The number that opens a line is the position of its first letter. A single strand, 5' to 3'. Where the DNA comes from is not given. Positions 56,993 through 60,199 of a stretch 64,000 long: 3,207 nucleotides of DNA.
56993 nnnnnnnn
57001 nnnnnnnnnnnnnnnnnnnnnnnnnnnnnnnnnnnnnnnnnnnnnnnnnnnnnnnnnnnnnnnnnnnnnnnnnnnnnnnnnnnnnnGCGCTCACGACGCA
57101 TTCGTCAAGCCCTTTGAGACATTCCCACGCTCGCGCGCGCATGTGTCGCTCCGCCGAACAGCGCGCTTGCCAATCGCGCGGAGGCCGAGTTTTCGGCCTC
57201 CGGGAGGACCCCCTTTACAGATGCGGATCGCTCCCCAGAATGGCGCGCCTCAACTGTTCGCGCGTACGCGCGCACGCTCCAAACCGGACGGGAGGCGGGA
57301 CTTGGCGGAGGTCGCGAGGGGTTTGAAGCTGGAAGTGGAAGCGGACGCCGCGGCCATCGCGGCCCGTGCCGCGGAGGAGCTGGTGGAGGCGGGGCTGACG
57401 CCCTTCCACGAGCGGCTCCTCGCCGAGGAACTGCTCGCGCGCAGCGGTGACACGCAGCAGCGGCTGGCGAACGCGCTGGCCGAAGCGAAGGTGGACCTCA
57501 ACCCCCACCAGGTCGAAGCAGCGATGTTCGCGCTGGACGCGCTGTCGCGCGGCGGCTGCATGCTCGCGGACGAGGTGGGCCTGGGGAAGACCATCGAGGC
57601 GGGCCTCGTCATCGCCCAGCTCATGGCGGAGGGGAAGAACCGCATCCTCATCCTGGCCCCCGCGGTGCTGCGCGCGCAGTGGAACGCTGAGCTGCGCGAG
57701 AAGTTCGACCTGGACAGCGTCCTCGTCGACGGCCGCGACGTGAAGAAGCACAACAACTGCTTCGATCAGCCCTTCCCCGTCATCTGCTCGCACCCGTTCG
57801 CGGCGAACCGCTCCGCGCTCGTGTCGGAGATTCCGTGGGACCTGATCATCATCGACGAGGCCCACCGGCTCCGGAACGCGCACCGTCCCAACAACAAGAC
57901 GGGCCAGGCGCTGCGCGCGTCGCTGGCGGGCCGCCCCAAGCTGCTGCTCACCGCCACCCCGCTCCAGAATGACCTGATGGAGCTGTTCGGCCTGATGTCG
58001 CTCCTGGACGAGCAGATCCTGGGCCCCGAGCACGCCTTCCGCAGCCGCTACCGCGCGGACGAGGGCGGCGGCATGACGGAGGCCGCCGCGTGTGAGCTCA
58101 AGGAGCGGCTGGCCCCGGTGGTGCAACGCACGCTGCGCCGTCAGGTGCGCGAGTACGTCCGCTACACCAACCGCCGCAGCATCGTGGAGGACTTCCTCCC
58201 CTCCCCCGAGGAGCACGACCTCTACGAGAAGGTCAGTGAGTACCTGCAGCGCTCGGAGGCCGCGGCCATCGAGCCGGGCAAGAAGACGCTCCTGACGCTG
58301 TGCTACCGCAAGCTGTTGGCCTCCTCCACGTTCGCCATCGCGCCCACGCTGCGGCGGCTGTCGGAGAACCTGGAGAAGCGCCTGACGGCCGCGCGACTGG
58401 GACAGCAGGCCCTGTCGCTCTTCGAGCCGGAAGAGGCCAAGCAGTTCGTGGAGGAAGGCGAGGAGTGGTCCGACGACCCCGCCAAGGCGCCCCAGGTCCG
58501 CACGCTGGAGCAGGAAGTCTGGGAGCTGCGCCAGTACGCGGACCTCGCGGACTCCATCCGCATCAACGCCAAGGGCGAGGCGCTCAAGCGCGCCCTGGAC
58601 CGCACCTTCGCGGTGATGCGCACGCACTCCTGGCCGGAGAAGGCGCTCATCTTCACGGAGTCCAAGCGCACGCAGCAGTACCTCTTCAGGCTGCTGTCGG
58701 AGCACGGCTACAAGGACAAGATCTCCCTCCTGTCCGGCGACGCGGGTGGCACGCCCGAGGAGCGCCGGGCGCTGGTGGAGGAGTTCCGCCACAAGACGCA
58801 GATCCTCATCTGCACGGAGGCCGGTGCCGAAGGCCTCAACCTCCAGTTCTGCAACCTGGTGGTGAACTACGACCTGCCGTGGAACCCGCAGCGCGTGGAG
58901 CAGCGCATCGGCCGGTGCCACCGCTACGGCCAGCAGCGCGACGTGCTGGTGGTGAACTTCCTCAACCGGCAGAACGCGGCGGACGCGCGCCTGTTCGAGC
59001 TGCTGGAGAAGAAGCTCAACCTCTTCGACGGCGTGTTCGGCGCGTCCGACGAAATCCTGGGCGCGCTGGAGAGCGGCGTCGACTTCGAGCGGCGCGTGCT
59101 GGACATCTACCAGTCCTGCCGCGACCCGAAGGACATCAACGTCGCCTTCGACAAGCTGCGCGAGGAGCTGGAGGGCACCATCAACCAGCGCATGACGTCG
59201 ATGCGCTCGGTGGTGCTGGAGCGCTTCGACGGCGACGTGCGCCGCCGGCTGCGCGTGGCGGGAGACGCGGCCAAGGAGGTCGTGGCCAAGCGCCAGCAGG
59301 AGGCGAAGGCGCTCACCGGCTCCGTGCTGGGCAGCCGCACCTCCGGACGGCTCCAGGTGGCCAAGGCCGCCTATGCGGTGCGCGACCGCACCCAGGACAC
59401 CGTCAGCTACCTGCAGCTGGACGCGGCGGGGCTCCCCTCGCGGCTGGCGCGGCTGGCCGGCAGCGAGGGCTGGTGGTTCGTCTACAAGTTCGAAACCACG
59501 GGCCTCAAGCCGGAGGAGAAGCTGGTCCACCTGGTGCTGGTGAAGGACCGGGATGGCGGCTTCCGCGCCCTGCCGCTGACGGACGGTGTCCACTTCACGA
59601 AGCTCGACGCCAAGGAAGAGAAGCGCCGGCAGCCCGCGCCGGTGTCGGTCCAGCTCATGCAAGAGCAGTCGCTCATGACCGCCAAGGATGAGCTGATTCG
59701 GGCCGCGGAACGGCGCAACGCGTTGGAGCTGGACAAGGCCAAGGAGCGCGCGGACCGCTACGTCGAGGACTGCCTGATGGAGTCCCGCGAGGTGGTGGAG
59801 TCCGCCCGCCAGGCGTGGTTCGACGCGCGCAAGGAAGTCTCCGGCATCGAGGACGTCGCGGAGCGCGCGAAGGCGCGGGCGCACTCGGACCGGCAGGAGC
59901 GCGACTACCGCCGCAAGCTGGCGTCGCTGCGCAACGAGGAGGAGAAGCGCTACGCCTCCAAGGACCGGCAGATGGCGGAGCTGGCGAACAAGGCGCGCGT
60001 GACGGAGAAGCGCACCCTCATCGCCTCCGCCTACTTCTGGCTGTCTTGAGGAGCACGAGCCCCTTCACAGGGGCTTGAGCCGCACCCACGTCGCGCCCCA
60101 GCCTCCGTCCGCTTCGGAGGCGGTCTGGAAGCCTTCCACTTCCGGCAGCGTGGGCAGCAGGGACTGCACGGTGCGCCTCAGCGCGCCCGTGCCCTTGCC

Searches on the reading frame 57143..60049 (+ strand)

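Call 7: search_protein_families(library=pfam, proteins=[window:57143-60049:+], max_evalue=0.001)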
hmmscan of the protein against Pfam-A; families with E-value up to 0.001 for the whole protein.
window:57143-60049:+ (968 aa): 7 families
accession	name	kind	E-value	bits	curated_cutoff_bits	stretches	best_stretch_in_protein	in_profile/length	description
PF00176.29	SNF2-rel_dom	-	2e-32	112.9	24.9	1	122-382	1-267/290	SNF2-related domain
PF00271.37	Helicase_C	-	1.4e-23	83.7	23.5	1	494-596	11-110/110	Helicase conserved C-terminal domain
PF04851.21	ResIII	-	2.4e-08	34.5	22.5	1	117-273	2-162/164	Type III restriction enzyme, res subunit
PF00270.35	DEAD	-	1.4e-07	31.8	26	1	130-274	11-161/167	DEAD/DEAH box helicase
PF13307.12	Helicase_C_2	-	1.3e-05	25.8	25.3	1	497-589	8-107/170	Helicase C-terminal domain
PF05127.21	NAT10_TcmA_helicase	-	0.00036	20.9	22.7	0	146-241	7-99/176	RNA cytidine acetyltransferase NAT10/TcmA, helicase domain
PF13872.12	AAA_34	-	0.00091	18.7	27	0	123-171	47-95/306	P-loop containing NTP hydrolase pore-1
